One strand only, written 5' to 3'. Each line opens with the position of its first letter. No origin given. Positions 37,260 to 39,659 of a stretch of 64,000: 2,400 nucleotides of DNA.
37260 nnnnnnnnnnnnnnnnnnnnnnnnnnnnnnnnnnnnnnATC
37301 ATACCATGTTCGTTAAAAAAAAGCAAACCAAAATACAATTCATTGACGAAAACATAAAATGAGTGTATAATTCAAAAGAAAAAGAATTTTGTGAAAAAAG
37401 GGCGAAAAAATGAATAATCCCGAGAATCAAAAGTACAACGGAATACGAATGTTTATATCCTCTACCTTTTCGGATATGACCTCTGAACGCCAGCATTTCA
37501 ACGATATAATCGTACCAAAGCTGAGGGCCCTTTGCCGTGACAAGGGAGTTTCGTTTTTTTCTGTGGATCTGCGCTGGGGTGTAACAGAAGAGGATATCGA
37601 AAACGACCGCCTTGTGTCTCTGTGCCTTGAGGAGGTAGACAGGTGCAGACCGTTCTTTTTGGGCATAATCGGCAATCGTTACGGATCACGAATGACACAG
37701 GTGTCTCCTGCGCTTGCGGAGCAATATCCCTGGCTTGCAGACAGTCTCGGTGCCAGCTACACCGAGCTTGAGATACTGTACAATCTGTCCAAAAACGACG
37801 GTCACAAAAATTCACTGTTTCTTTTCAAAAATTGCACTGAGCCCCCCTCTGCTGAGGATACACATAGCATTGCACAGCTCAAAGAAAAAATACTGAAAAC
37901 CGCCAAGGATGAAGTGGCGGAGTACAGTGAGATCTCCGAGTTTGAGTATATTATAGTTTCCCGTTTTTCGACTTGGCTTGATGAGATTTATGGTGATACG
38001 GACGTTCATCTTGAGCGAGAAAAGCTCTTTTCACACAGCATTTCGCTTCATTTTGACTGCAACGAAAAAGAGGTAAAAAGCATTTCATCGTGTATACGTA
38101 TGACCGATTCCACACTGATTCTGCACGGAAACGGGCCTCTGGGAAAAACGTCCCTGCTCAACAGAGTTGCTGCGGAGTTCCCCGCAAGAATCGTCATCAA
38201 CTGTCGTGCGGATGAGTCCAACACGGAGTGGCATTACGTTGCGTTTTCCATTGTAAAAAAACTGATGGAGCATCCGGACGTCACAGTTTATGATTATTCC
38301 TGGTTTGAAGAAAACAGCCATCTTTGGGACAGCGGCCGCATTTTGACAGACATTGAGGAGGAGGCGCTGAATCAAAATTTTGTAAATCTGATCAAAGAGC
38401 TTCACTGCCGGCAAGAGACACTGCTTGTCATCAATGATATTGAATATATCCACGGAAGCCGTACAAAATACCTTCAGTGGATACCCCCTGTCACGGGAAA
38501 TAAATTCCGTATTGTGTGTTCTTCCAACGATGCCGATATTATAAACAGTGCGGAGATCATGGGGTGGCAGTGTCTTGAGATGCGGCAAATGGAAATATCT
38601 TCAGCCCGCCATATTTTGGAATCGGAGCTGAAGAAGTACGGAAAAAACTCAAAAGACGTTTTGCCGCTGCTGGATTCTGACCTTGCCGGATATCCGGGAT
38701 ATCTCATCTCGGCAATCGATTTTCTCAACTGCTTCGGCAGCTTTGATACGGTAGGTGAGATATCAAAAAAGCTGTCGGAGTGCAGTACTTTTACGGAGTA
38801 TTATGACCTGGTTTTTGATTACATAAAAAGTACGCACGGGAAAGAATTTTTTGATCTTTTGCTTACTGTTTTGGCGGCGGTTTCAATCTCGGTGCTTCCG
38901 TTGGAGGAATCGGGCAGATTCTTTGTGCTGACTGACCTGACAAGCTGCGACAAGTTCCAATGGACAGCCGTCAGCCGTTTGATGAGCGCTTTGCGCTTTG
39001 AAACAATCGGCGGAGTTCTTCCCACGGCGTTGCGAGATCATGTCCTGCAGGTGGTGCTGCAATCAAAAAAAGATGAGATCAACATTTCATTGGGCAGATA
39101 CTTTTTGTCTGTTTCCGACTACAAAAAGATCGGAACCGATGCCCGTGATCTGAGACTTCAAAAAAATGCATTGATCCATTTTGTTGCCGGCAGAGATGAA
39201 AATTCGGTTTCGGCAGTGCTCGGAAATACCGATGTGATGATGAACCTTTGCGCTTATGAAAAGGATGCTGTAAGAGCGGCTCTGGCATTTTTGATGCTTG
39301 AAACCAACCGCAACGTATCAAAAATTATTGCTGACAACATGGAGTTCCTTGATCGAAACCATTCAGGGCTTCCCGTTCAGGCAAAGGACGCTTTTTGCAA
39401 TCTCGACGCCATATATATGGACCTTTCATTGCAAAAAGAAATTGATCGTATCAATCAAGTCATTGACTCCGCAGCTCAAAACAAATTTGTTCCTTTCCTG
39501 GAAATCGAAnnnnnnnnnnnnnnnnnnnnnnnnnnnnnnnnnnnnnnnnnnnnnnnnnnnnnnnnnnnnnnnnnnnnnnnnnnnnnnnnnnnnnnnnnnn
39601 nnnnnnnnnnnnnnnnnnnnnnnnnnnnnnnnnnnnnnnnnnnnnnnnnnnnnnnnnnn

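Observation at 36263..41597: Divergent TIR-domain gene and DUF4062-STAND-repeat giant gene: candidate two-gene NLR-like immune module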

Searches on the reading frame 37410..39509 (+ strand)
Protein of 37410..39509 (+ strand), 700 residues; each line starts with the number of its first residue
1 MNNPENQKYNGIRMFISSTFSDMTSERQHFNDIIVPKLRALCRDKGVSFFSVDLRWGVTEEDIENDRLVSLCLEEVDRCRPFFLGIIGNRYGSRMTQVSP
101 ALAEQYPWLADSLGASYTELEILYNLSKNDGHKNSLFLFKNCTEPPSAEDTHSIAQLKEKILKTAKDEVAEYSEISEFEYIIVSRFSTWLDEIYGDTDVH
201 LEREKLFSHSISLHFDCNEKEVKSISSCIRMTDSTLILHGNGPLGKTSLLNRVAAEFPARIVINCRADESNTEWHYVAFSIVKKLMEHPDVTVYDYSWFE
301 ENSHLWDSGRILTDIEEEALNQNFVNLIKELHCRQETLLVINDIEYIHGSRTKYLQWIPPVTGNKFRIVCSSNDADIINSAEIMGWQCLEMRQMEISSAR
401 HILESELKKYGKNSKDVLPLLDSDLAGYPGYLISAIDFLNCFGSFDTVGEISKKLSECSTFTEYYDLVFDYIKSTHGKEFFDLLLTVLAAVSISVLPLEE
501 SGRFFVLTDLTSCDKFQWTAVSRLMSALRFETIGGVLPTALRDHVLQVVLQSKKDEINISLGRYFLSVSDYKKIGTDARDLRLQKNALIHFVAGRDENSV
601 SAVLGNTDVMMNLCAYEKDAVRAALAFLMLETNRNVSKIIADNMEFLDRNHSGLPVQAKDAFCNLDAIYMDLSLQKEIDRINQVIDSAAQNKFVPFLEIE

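Call 40: find_related_loci(query=A2, collection=metagenome_contigs, flank=10000)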
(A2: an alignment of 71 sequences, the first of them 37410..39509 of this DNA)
Query A2 (700 aa) in metagenome_contigs; peptide patterns used: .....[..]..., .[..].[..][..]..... (x = any residue, [..] = any of these).
600 stretches matched a pattern (row limit reached: there are more); 577 encode a relative of the query (tblastn E <= 1e-3); the best 80 are kept; 80 distinct loci.
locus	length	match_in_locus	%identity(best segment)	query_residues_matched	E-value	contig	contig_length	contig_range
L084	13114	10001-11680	27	5-571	4e-50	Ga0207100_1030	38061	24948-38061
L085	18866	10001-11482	25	12-494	3e-44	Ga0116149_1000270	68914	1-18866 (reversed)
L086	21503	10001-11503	26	8-501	1e-43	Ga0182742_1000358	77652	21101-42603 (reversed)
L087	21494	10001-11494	26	12-474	1e-43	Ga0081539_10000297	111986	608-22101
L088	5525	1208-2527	28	10-448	2e-42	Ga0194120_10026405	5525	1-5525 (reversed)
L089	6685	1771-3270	24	4-474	3e-42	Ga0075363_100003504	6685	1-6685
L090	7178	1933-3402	27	5-471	4e-42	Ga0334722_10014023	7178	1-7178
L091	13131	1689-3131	26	13-500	1e-41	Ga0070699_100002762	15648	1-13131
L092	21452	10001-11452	25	12-470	1e-41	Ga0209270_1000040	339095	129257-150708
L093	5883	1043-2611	24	12-490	6e-41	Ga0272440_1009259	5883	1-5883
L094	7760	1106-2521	26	12-469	4e-41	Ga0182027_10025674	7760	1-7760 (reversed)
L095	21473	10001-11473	25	10-491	5e-41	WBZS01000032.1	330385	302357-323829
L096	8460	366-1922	25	4-470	1e-40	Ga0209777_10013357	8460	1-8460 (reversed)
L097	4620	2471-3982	24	1-450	2e-40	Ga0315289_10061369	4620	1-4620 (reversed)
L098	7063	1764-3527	25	10-574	2e-40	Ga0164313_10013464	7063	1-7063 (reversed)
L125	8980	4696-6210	25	12-484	2e-37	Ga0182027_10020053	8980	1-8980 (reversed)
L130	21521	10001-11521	24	1-490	5e-37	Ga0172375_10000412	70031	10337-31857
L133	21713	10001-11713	24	9-565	1e-36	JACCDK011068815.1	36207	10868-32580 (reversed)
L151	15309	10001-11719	24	12-567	5e-36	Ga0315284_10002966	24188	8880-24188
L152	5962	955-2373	24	12-478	5e-36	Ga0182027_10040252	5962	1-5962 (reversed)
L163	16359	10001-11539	25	2-519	5e-35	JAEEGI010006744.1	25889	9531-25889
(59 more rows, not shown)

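Call 46: predict_structure(alignment_id=A2)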
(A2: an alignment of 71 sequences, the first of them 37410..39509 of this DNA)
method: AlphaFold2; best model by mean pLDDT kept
length: 700 residues; sequences in the alignment: 71
mean_pLDDT: 89.7   pTM: 0.84
mean pLDDT of the five models: 89.7, 89.1, 88.7, 88.1, 87.4
residues with pLDDT >= 90: 450; 70-90: 218; 50-70: 26; < 50: 6
segments of 3 or more residues with pLDDT < 50: 1-5
pLDDT, mean of each block of 10 residues (from residue 1): 51 84 82 86 86 65 80 85 91 88 91 92 88 88 84 94 95 96 95 86 85 74 95 96 92 95 91 91 95 92 82 86 95 97 90 93 94 95 97 92 87 88 95 93 85 97 97 96 98 90 95 85 88 82 96 98 94 72 94 98 94 91 97 96 95 84 95 95 94 80
secondary structure, 60 per line:
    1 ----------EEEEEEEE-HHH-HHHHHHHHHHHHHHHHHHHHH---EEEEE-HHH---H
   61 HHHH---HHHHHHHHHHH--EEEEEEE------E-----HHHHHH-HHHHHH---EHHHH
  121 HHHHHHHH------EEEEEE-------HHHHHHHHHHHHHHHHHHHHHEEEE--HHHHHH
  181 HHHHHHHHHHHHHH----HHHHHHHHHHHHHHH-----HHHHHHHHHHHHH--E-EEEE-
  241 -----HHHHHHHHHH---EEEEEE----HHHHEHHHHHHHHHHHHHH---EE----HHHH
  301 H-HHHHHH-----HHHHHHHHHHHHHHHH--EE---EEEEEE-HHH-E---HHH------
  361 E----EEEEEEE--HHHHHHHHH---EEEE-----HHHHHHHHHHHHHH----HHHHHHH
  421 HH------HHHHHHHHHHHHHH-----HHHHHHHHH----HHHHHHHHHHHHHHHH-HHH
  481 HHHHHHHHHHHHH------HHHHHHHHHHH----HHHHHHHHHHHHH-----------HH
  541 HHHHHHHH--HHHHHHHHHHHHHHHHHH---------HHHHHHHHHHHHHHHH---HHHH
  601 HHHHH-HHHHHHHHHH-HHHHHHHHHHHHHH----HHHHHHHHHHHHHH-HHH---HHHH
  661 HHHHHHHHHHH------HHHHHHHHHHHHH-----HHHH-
elements in order (helices of 4 or more, strands of 3 or more residues): E11-18 H24-44 E48-52 H60-64 H68-78 E81-87 H100-105 H107-112 H117-128 E135-140 H148-168 E169-172 H175-194 H199-213 H219-231 E236-239 H246-255 E259-264 H269-272 H274-287 H297-301 H303-308 H314-329 E337-342 E366-372 H375-383 E387-390 H396-409 H414-422 H429-442 H448-456 H461-476 H478-493 H500-510 H515-527 H539-548 H551-568 H578-593 H597-605 H607-616 H618-631 H636-649 H657-671 H678-690 H696-699

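Call 50: fold_search(model_id=the predicted structure, library=pdb)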
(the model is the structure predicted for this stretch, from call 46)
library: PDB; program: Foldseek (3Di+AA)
matches with E <= 10: 1162; with E <= 0.001: 115
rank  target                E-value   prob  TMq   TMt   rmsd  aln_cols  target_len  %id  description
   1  4m9s_B                6.8e-08  1.00  0.26  0.34  27.1       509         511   14  crystal structure of CED-4 bound CED-3 fragment (released 2013-10-23)
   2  2a5y_B                1.2e-07  1.00  0.24  0.32  25.8       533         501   12  Structure of a CED-4/CED-9 complex (released 2005-10-11)
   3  6mfv_A                3.9e-07  1.00  0.31  0.33  12.9       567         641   13  Crystal structure of the Signal Transduction ATPase with Numerous Domains (STAND) protein with a tetratricopeptide rep (released 2019-02-20)
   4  3shf                  1.2e-06  1.00  0.42  0.28   7.6       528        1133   13  Crystal structure of the R265S mutant of full-length murine Apaf-1 (released 2011-08-24)
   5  9zjr                  1.3e-06  1.00  0.23  0.17  19.1       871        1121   11  Human sterile alpha motif domain-containing protein 9 (SAMD9), monomer (released 2026-02-25)
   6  9zjw_A                1.3e-06  1.00  0.27  0.20  19.2       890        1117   10  Human sterile alpha motif domain-containing protein 9 (SAMD9), loss-of-function mutant R837A (released 2026-02-25)
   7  8jns_D                1.6e-06  1.00  0.25  0.41  14.2       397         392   15  cryo-EM structure of a CED-4 hexamer (released 2023-06-28)
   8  6j6i_C                2.5e-06  1.00  0.25  0.22  18.4       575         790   12  Reconstitution and structure of a plant NLR resistosome conferring immunity (released 2019-03-20)
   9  8bob_C                3.4e-06  1.00  0.32  0.48   8.8       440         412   12  Structural basis for negative regulation of the maltose system (released 2023-10-18)
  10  8dr5_A                3.6e-06  1.00  0.23  0.24  24.4       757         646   13  Open state of RFC:PCNA bound to a 3' ss/dsDNA junction (DNA2) with NTD (released 2022-08-17)
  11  8dgc_B                4.9e-06  1.00  0.24  0.10  31.0       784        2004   12  Avs3 bound to phage PhiV-1 terminase (released 2022-08-03)
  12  8xuq_A                9.2e-06  1.00  0.32  0.26  20.2       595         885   10  Cryo-EM structure of tomato NRC2 tetramer (released 2024-05-22)
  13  9xrl_AK               1.3e-05  1.00  0.25  0.20  17.9       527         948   12  Structure of mouse cytoplasmic lattice (CPL) repeating unit (released 2026-03-18)
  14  3j2t_A                1.4e-05  1.00  0.24  0.16  22.8       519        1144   10  An improved model of the human apoptosome (released 2013-04-10)
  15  8dgc_A                1.8e-05  1.00  0.23  0.10  32.4       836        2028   10  Avs3 bound to phage PhiV-1 terminase (released 2022-08-03)
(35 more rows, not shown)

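Call 60: search_protein_families(library=pfam, proteins=[L151:8759-9901:+, L152:3730-5721:+, L098:4781-5911:-, L125:8209-8979:-, L125:4087-4578:+, L133:6049-9495:+, L130:7036-8919:+, L163:15341-16240:+], max_evalue=0.001)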
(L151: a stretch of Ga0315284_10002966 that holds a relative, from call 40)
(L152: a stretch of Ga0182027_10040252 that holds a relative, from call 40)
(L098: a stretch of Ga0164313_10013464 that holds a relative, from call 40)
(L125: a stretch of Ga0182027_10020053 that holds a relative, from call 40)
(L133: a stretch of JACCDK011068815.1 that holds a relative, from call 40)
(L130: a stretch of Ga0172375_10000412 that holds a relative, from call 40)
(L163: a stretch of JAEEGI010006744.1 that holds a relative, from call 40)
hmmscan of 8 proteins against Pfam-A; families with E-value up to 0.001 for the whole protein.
L151:8759-9901:+ (381 aa): 2 families
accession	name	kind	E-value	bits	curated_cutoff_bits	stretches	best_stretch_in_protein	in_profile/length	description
PF13676.11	TIR_2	-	2.4e-19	70.5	28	1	16-107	1-96/122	TIR domain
PF08937.16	ThsB_TIR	-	0.00069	20.4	21.2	0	17-101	1-94/100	Thoeris protein ThsB, TIR-like domain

L152:3730-5721:+ (664 aa): 3 families
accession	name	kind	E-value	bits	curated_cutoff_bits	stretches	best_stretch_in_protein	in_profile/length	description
PF03781.23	FGE-sulfatase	-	8e-94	314.5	23.3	2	228-437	6-255/255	Sulfatase-modifying factor enzyme 1-like domain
PF13676.11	TIR_2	-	1.4e-16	61.6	28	1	19-107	1-93/122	TIR domain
PF01582.25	TIR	-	5.2e-08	33.3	21.3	1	18-98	3-85/179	TIR domain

L098:4781-5911:- (377 aa): 2 families
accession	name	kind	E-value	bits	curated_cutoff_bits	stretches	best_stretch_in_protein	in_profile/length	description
PF13676.11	TIR_2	-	1.6e-18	67.8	28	1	260-368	2-106/122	TIR domain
PF01582.25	TIR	-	0.00069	19.9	21.3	0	276-351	23-97/179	TIR domain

L125:8209-8979:- (257 aa): 3 families
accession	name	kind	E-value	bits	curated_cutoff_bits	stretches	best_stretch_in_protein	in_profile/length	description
PF13676.11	TIR_2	-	4.3e-23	82.5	28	1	120-224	1-104/122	TIR domain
PF01582.25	TIR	-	3.1e-13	50.3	21.3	1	125-213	11-98/179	TIR domain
PF08937.16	ThsB_TIR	-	4.4e-05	24.2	21.2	1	157-206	46-90/100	Thoeris protein ThsB, TIR-like domain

L125:4087-4578:+ (164 aa): 2 families
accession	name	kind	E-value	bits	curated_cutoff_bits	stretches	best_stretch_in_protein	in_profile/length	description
PF08937.16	ThsB_TIR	-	1.4e-23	83.6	21.2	1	42-132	1-94/100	Thoeris protein ThsB, TIR-like domain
PF13676.11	TIR_2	-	1.6e-07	32.2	28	1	41-131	1-89/122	TIR domain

L133:6049-9495:+ (1149 aa): 13 families
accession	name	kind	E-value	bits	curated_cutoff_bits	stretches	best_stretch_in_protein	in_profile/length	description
PF24883.2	NPHP3_N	-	3.3e-22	79.9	24.8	1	288-441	11-164/164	Nephrocystin 3, N-terminal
PF13676.11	TIR_2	-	3.8e-18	66.6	28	1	114-224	2-111/122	TIR domain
PF13374.12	TPR_10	-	4e-16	58.9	27.5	0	791-819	7-35/42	Tetratricopeptide repeat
PF07719.23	TPR_2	-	3.7e-12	45.8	27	0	932-961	3-32/34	Tetratricopeptide repeat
PF00515.34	TPR_1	-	3.4e-10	39.7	27.8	0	743-766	6-29/34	Tetratricopeptide repeat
PF13424.12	TPR_12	-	2.2e-09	37.8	30.1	0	790-842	7-60/77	Tetratricopeptide repeat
PF00536.37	SAM_1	-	3.1e-09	37.5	23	1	9-67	2-61/64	SAM domain (Sterile alpha motif)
PF07647.24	SAM_2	-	8.4e-09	35.9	20.5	1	9-69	3-65/66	SAM domain (Sterile alpha motif)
PF05729.18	NACHT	-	8.8e-07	29.3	26.7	1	302-460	3-150/167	NACHT domain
PF13191.12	AAA_16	-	5.7e-06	27.4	32.6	1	278-429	1-162/167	AAA ATPase domain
PF13176.12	TPR_7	-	5.3e-05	23.4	27.9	0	742-770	3-31/36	Tetratricopeptide repeat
PF13181.12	TPR_8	-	0.0002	21.7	25.7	0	742-765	5-28/34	Tetratricopeptide repeat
PF12324.14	HTH_15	-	0.00037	21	27.2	0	549-585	23-58/74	Helix-turn-helix domain of alkylmercury lyase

L130:7036-8919:+ (628 aa): 3 families
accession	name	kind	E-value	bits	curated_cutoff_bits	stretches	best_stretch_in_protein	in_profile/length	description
PF13676.11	TIR_2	-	1.5e-27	97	28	2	34-162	1-121/122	TIR domain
PF01661.27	Macro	-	4e-24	85.3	22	1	211-321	3-116/118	Macro domain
PF01582.25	TIR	-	4.7e-06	27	21.3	0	67-130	34-95/179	TIR domain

L163:15341-16240:+ (300 aa): 2 families
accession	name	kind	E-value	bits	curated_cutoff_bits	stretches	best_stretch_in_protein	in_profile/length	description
PF08238.18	Sel1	-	5.4e-24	84.2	30.7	2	255-290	1-36/36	Sel1 repeat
PF13676.11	TIR_2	-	4.4e-14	53.4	28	1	8-128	1-120/122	TIR domain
